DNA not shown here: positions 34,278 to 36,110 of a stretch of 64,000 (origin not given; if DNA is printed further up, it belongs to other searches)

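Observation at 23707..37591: LysR-divergent 10-gene operon joins the phosphonoacetate C-P hydrolase route to an importer and two phosphoesterases, with no PhnW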

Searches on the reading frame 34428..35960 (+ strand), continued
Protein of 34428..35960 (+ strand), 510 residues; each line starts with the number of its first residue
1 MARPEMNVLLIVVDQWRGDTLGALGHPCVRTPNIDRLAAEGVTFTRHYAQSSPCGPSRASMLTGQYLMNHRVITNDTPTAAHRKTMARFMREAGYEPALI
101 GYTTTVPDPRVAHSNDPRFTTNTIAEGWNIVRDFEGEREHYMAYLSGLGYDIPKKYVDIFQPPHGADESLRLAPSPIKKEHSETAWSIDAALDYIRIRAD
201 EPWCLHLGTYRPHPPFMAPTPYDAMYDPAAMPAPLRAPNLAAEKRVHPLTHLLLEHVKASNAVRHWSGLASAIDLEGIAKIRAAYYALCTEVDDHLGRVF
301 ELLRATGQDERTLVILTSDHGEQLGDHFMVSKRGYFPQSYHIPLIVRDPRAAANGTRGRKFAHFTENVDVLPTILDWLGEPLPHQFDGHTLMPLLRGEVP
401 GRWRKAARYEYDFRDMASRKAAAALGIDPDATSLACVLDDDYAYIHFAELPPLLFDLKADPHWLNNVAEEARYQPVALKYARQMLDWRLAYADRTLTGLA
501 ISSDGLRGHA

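Call 76: search_protein_families(library=ncbifam, proteins=[L093:11539-12201:+, L093:13358-14875:+, L093:15052-16812:+, L093:12249-13229:-, L092:11624-12862:+, L092:472-1500:-, L092:2638-3591:+, L093:4570-6048:+], max_evalue=1e-10)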
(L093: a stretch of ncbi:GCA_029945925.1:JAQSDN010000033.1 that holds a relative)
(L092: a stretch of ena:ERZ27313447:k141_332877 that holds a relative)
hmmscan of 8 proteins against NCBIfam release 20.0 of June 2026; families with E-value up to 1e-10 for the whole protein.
L093:11539-12201:+ (220 aa): 12 families
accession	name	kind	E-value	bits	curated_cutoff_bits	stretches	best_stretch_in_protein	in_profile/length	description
TIGR01449.2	PGP_bact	equivalog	3.8e-35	121.4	180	1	14-217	2-208/213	phosphoglycolate phosphatase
NF009695.0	PRK13222.1-2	equivalog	9e-33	113.6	225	1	8-204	4-203/226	phosphoglycolate phosphatase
NF009804.0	PRK13288.1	equivalog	1.1e-23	83.9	218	1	12-190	5-177/215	pyrophosphatase PpaX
NF009697.0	PRK13222.1-4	equivalog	7.1e-22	77.9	327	1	11-200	8-199/232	phosphoglycolate phosphatase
TIGR01454.1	AHBA_synth_RP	hypoth_equivalog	2.3e-19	69.8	246.65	1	13-187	1-167/205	AHBA synthesis associated protein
NF009700.0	PRK13226.1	equivalog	2.9e-18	66.4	342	1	11-198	13-198/229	phosphoglycolate phosphatase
NF009694.0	PRK13222.1-1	equivalog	4.7e-18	65.4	415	1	94-203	110-219/252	phosphoglycolate phosphatase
NF009698.0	PRK13223.1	equivalog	7.4e-18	64.7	466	1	12-199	15-205/272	phosphoglycolate phosphatase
TIGR02253.1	CTE7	subfamily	4.2e-16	59.4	169.75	1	87-196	86-196/221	TIGR02253 family HAD-type hydrolase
TIGR02009.1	PGMB-YQAB-SF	subfamily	5.3e-15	56.1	153.35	1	60-191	50-183/186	beta-phosphoglucomutase family hydrolase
NF009696.0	PRK13222.1-3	equivalog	3.1e-14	53.2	359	1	12-181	5-173/223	N-acetylmuramic acid 6-phosphate phosphatase MupP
NF008000.0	PRK10725.1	equivalog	8.1e-11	42.4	215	0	8-192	3-183/188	fructose-1-phosphate/6-phosphogluconate phosphatase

L093:13358-14875:+ (505 aa): 40 families (the best 25 are shown)
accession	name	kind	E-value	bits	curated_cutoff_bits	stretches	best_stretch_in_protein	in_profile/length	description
TIGR01722.1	MMSDH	subfamily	3.3e-203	675.7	448.5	1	10-489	3-477/477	CoA-acylating methylmalonate-semialdehyde dehydrogenase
NF052305.1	DioxValDhHalo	equivalog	4.8e-101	339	750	1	12-488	9-482/483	2,5-dioxovalerate dehydrogenase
TIGR02299.1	HpaE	equivalog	5.5e-96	322.1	638.35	1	8-486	1-475/488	5-carboxymethyl-2-hydroxymuconate semialdehyde dehydrogenase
NF042993.1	AlphKGSA_gudD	equivalog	2e-94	317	770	1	10-486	6-479/481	alpha-ketoglutaric semialdehyde dehydrogenase GucD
NF010000.0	PRK13473.1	subfamily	8.2e-94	314.9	615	1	11-487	6-472/475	aminobutyraldehyde dehydrogenase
NF009725.0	PRK13252.1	equivalog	1.6e-92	310.5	593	1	6-486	5-478/488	betaine-aldehyde dehydrogenase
TIGR01804.1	BADH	equivalog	2.4e-92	309.8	668.6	1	12-480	2-464/467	betaine-aldehyde dehydrogenase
TIGR01780.1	SSADH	subfamily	4.3e-85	286.3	646.35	1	27-480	1-445/448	succinate-semialdehyde dehydrogenase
NF002852.0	PRK03137.1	subfamily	8.1e-83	278.9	648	1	24-488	51-513/514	L-glutamate gamma-semialdehyde dehydrogenase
NF045735.1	PaDhStyDPseudo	equivalog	8.3e-82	275.4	850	1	12-486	7-480/483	phenylacetaldehyde dehydrogenase StyD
NF006916.0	PRK09407.1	equivalog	2.5e-78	264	521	1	20-487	31-492/526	succinic semialdehyde dehydrogenase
TIGR01237.1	D1pyr5carbox2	equivalog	1.7e-77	261.4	659.65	1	25-489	48-511/511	L-glutamate gamma-semialdehyde dehydrogenase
NF040648.1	lactal_redase_Meth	equivalog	1.4e-75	255.1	650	1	23-478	11-449/463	lactaldehyde dehydrogenase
NF007497.0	PRK10090.1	equivalog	6.1e-75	252.8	500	1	10-482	9-472/480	aldehyde dehydrogenase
TIGR03374.1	ABALDH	equivalog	1.2e-70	238.7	909.3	1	12-485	6-469/472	aminobutyraldehyde dehydrogenase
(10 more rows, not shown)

L093:15052-16812:+ (586 aa): 5 families
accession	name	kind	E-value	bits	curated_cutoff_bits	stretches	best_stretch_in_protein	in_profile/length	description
NF002550.0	PRK02106.1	subfamily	3.2e-159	531.1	605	1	3-583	3-534/563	choline dehydrogenase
TIGR01810.1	betA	equivalog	1.5e-131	439.7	732.1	1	7-583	1-527/532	choline dehydrogenase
TIGR03970.1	mycofact_MftG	equivalog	5.7e-74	249.8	387.45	3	172-353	138-304/487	mycofactocin dehydrogenase MftG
TIGR04542.1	GMC_mycofac_2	equivalog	6.7e-29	101.2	400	1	7-110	1-97/425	mycofactocin system GMC family oxidoreductase MftG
NF038210.1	GMC_mycofac_3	equivalog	2e-15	56.6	300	0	9-109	2-93/418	mycofactocin system GMC family oxidoreductase MftG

L093:12249-13229:- (326 aa): 36 families (the best 25 are shown)
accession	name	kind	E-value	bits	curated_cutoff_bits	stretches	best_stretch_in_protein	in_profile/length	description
NF040786.1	LysR_Sec_metab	equivalog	1.4e-29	103.1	250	1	1-146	1-146/298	selenium metabolism-associated LysR family transcriptional regulator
TIGR03339.1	phn_lysR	subfamily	6.2e-25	88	341.1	1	6-184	2-178/279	aminoethylphosphonate catabolism associated LysR family transcriptional regulator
NF007439.0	PRK09986.1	equivalog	2.1e-23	83.1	290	1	2-147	8-153/296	LysR family transcriptional regulator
NF045775.1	acetoin_reg_AlsR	exception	5.4e-22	78.6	430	1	1-153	1-153/290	acetoin biosynthesis transcriptional regulator AlsR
TIGR02424.1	TF_pcaQ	equivalog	5.5e-22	78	303.8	1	5-143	7-145/300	pca operon transcription factor PcaQ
NF047711.1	PutUtilRegPtrR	equivalog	5.9e-22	78.1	400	1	1-186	1-184/283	putrescine utilization regulator PtrR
NF007385.0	PRK09906.1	equivalog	3.6e-21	75.6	356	1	1-146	1-145/296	DNA-binding transcriptional regulator HcaR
NF047520.1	trans_act_CidR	equivalog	1.7e-20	73.4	415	1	1-145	1-145/292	cidABC operon transcriptional activator CidR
NF058504.1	TransRegCcpCBac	equivalog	2.8e-19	69.6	400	1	1-153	1-153/287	transcriptional regulator CcpC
TIGR03418.1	chol_sulf_TF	equivalog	5.2e-19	68.3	324.8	1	2-178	2-171/291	choline sulfate utilization transcriptional regulator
NF008352.0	PRK11139.1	subfamily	2.5e-18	66.2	288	1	4-168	9-168/305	transcriptional regulator GcvA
NF045990.1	TransRegCbbRRhodb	equivalog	2.8e-18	66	450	1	3-153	8-159/304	LysR family regulator CbbR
NF008416.0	PRK11242.1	equivalog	1.6e-17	63.8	277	1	4-150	4-150/300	transcriptional regulator CynR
NF040710.1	benzoate_CatM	exception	2.7e-17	63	580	1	1-145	1-144/293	cis,cis-muconate-binding transcription regulator CatM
NF040709.1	benzoate_BenM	exception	1.6e-16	60.5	600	1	1-146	1-145/299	benzoate utilization transcription regulator BenM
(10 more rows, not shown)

L092:11624-12862:+ (412 aa): 1 family
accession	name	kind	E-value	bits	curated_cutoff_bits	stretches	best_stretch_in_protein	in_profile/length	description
NF008019.0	PRK10749.1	equivalog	1.9e-40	138.9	362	1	90-407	41-327/335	lysophospholipase L2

L092:472-1500:- (342 aa): 33 families (the best 25 are shown)
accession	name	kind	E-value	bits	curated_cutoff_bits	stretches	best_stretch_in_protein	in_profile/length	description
TIGR03339.1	phn_lysR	subfamily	2.7e-59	200.7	341.1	1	32-306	2-277/279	aminoethylphosphonate catabolism associated LysR family transcriptional regulator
NF045990.1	TransRegCbbRRhodb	equivalog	1.9e-32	112.5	450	1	26-262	5-247/304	LysR family regulator CbbR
NF040786.1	LysR_Sec_metab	equivalog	7.5e-29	100.7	250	1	29-261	3-244/298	selenium metabolism-associated LysR family transcriptional regulator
NF047520.1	trans_act_CidR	equivalog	1.7e-25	89.8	415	1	31-262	5-240/292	cidABC operon transcriptional activator CidR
NF008416.0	PRK11242.1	equivalog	1.9e-25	89.8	277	1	31-310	5-289/300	transcriptional regulator CynR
NF040889.1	trans_reg_YeiE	equivalog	2.3e-25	89.4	480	1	27-262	3-237/288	DNA-binding transcriptional regulator YeiE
NF008095.0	PRK10837.1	subfamily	2.9e-22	79.2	281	1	27-262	3-237/290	LysR family transcriptional regulator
TIGR02424.1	TF_pcaQ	equivalog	3.7e-22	78.6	303.8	1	29-240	5-222/300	pca operon transcription factor PcaQ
NF053705.1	TransRegGltCGpos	equivalog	8.3e-21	74.5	350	1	31-268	5-247/300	glutamate biosynthesis transcriptional regulator GltC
NF045775.1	acetoin_reg_AlsR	exception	2.3e-19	70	430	1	29-261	3-241/290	acetoin biosynthesis transcriptional regulator AlsR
NF008410.0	PRK11233.1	equivalog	9.9e-19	67.6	309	1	29-263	3-239/305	nitrogen assimilation transcriptional regulator NAC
NF007439.0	PRK09986.1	equivalog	3e-18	66.2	290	1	27-220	7-206/296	LysR family transcriptional regulator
NF008722.0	PRK11716.1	equivalog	3.3e-18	65.7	246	1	29-264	3-243/293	HTH-type transcriptional activator IlvY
NF008352.0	PRK11139.1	subfamily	2.6e-17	62.9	288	1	28-305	7-285/305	transcriptional regulator GcvA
NF007385.0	PRK09906.1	equivalog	2.8e-17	62.8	356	1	29-260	3-239/296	DNA-binding transcriptional regulator HcaR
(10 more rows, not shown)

L092:2638-3591:+ (317 aa): 3 families
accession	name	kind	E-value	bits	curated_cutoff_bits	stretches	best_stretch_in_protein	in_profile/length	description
TIGR03431.1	PhnD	equivalog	8.4e-93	310.9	261.1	1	7-285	9-286/288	phosphonate ABC transporter substrate-binding protein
TIGR01098.1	3A0109s03R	subfamily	4.8e-72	242.5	112.05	1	12-245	20-251/253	phosphate/phosphite/phosphonate ABC transporter substrate-binding protein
TIGR04553.1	ABC_peri_selen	hypoth_equivalog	2.1e-22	79.8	250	1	30-280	7-257/266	putative selenate ABC transporter substrate-binding protein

L093:4570-6048:+ (492 aa): 9 families
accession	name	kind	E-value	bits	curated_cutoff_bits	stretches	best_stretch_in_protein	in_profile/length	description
NF045468.1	Opp5A_nikA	equivalog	4.7e-34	117.7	600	1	145-472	137-472/488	nickel ABC transporter substrate-binding protein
NF045467.1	Opp4A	equivalog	1e-27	96.7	650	1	163-369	204-437/556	oligopeptide ABC transporter substrate-binding protein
NF011689.0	PRK15109.1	equivalog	4.8e-25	88.2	560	1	113-454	156-505/547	ABC transporter substrate-binding protein SapA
TIGR02294.1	nickel_nikA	equivalog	1.7e-24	86.3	393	1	113-446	108-460/501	nickel ABC transporter substrate-binding protein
NF011942.0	PRK15413.1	equivalog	1.7e-19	69.9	594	1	110-369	128-384/512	glutathione ABC transporter substrate-binding protein GsiB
NF043070.1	DppA_dipep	equivalog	6.1e-17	61.4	1005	1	115-469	153-515/535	dipeptide ABC transporter periplasmic-binding protein DppA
TIGR04028.1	SBP_KPN_01854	hypoth_equivalog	1.2e-16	60.4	468.5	1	115-383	109-397/509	TIGR04028 family ABC transporter substrate-binding protein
NF047575.1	opine_bind_CntA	exception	1.9e-15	56.4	800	1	113-331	137-363/535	staphylopine-dependent metal ABC transporter substrate-binding lipoprotein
NF011684.0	PRK15104.1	equivalog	3.1e-12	46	947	0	117-408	162-461/543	oligopeptide ABC transporter substrate-binding protein OppA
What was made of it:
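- Tried and rejected: The HAD is phosphoglycolate-phosphatase-like, the ALDH is a methylmalonate-semialdehyde DH, and both the ALDH and the oxidoreductase lie beyond a divergent regulator (call 76).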

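Call 83: find_encoding_contigs(protein=P0299, flank=10000, max_places=1)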
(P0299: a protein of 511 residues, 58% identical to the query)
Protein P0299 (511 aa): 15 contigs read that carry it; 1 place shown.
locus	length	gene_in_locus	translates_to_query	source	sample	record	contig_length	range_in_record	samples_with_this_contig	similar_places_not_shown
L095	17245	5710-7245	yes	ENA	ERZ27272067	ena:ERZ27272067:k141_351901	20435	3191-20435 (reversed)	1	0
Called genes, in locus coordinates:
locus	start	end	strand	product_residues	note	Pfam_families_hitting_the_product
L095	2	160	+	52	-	?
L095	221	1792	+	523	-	PF00496:SBP_bac_5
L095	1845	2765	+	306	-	PF19300:BPD_transp_1_N, PF00528:BPD_transp_1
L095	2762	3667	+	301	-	PF00528:BPD_transp_1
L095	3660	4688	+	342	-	PF00005:ABC_tran, PF13304:AAA_21 (weak), PF08352:oligo_HPY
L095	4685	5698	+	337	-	PF00005:ABC_tran, PF08352:oligo_HPY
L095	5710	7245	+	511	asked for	PF00884:Sulfatase, PF01663:Phosphodiest (faint), PF16347:SGSH_C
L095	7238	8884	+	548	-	PF16655:PhoD_N, PF09423:PhoD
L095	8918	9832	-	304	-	PF02811:PHP (weak)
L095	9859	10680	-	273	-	PF03935:SKN1_KRE6_Sbg1 (faint), PF00722:Glyco_hydro_16, PF26113:GH16_XgeA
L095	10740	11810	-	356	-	PF00005:ABC_tran, PF08402:TOBE_2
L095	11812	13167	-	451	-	PF00232:Glyco_hydro_1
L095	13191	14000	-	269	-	PF00528:BPD_transp_1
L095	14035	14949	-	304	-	PF00528:BPD_transp_1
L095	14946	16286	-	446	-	PF01547:SBP_bac_1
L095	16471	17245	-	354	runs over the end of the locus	PF13560:HTH_31 (weak), PF00356:LacI, PF00532:Peripla_BP_1, PF13407:Peripla_BP_4, PF13377:Peripla_BP_3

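Call 84: find_encoding_contigs(protein=P0308, flank=10000, max_places=1)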
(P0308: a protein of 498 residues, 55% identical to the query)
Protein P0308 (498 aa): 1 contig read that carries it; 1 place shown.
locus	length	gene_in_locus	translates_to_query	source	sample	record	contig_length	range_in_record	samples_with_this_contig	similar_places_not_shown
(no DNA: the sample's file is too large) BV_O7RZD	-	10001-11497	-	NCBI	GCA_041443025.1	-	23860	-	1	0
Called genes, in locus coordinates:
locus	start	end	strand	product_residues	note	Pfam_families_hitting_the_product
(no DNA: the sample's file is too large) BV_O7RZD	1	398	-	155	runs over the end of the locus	PF06754:PhnG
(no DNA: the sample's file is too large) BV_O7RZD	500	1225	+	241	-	PF06299:DUF1045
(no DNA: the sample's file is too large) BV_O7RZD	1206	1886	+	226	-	-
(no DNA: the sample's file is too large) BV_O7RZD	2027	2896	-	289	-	PF00528:BPD_transp_1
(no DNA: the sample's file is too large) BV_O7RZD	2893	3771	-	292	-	PF00528:BPD_transp_1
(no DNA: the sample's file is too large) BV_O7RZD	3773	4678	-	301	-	PF12974:Phosphonate-bd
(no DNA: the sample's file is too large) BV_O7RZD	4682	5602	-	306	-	PF12974:Phosphonate-bd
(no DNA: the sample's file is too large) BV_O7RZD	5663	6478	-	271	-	PF00005:ABC_tran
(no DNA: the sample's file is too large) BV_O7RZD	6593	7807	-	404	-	PF07690:MFS_1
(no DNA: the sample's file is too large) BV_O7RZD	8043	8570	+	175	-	PF01966:HD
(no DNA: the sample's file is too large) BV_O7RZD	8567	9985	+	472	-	PF00171:Aldedh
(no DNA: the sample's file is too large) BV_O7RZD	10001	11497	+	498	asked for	PF00884:Sulfatase, PF01663:Phosphodiest (faint), PF16347:SGSH_C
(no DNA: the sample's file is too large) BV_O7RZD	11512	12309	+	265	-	PF00106:adh_short, PF08659:KR (weak), PF13561:adh_short_C2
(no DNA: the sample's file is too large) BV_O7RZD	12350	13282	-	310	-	-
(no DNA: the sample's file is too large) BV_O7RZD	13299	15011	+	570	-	PF00587:tRNA-synt_2b, PF04073:tRNA_edit, PF03129:HGTP_anticodon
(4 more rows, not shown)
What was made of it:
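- One genome: HD - ALDH - PMH - SDR beside PhnG and PhnCDE (call 84).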

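Call 85: find_encoding_contigs(protein=P0345, flank=10000, max_places=1)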
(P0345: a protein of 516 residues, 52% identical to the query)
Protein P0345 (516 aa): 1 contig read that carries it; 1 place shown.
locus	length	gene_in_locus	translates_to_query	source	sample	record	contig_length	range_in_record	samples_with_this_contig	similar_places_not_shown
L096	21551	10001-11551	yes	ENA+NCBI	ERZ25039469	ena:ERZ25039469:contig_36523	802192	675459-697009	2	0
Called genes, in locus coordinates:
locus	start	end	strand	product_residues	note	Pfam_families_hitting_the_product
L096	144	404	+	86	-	PF02653:BPD_transp_2 (weak)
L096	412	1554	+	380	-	PF02653:BPD_transp_2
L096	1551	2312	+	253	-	PF13476:AAA_23 (weak), PF00005:ABC_tran, PF13304:AAA_21 (faint), PF12399:BCA_ABC_TP_C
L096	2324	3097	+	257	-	PF00005:ABC_tran, PF13304:AAA_21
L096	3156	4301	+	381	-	PF00501:AMP-binding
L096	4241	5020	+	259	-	PF00501:AMP-binding, PF23562:AMP-binding_C_3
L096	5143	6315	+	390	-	PF13433:Peripla_BP_5, PF13458:Peripla_BP_6, PF01094:ANF_receptor (weak)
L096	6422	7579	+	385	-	PF04909:Amidohydro_2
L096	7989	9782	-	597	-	PF01019:G_glu_transpept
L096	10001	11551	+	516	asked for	PF00884:Sulfatase, PF01663:Phosphodiest (weak), PF16347:SGSH_C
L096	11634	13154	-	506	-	-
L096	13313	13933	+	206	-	PF01243:PNPOx_N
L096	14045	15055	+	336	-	PF00296:Bac_luciferase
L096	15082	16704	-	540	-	PF00496:SBP_bac_5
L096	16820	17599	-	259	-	PF00106:adh_short, PF23441:SDR (weak), PF01370:Epimerase (weak), PF08659:KR, PF13561:adh_short_C2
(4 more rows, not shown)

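Call 86: find_encoding_contigs(protein=P0379, flank=10000, max_places=1)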
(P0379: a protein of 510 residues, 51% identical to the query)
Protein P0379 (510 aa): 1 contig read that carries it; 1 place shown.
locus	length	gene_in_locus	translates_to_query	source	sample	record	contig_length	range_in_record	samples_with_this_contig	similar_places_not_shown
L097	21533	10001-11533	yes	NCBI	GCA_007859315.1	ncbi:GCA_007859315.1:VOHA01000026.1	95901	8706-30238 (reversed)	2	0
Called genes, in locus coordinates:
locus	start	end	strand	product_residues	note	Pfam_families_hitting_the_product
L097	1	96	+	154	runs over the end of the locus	-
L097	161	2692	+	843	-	PF21760:SecD_1st, PF22599:SecDF_P1_head, PF03176:MMPL, PF00873:ACR_tran (faint), PF02355:SecD_SecF_C, PF07549:Sec_GG, PF02355:SecD_SecF_C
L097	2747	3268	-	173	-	-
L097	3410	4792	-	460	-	PF00083:Sugar_tr, PF07690:MFS_1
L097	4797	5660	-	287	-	PF02668:TauD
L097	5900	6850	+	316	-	PF00528:BPD_transp_1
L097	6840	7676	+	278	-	PF00528:BPD_transp_1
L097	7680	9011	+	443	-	PF01547:SBP_bac_1, PF13416:SBP_bac_8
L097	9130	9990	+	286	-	PF00149:Metallophos, PF12850:Metallophos_2 (faint)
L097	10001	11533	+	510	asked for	PF00884:Sulfatase, PF01663:Phosphodiest (faint), PF16347:SGSH_C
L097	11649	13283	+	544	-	PF00496:SBP_bac_5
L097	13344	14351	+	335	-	PF00005:ABC_tran, PF08352:oligo_HPY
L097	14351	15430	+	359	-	PF00005:ABC_tran, PF08352:oligo_HPY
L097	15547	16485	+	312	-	PF19300:BPD_transp_1_N, PF00528:BPD_transp_1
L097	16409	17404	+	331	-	PF12911:OppC_N (weak), PF00528:BPD_transp_1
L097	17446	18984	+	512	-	PF00496:SBP_bac_5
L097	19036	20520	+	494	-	PF01575:MaoC_dehydratas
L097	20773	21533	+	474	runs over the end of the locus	PF07719:TPR_2 (faint), PF13428:TPR_14 (faint), PF14559:TPR_19 (faint)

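Call 95: search_protein_families(library=ncbifam, proteins=[L092:18-590:+], max_evalue=0.00001)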
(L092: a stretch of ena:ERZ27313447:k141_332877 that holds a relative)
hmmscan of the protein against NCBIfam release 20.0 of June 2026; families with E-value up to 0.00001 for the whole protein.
L092:18-590:+ (190 aa): 3 families
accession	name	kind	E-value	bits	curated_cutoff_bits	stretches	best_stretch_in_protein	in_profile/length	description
TIGR03276.1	Phn-HD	hypoth_equivalog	2.1e-57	193.5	214.6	1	6-177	5-176/179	phosphonate degradation HD-domain oxygenase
NF049941.1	HyMthAminphonOxyTmpB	equivalog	5.6e-42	143.6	300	1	8-178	11-181/188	(R)-1-hydroxy-2-trimethylaminoethylphosphonate oxygenase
NF052439.1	HMPDioxPhnZ1GIM8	equivalog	5.1e-37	127.3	300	1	8-170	26-188/199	hydroxymethylphosphonate dioxygenase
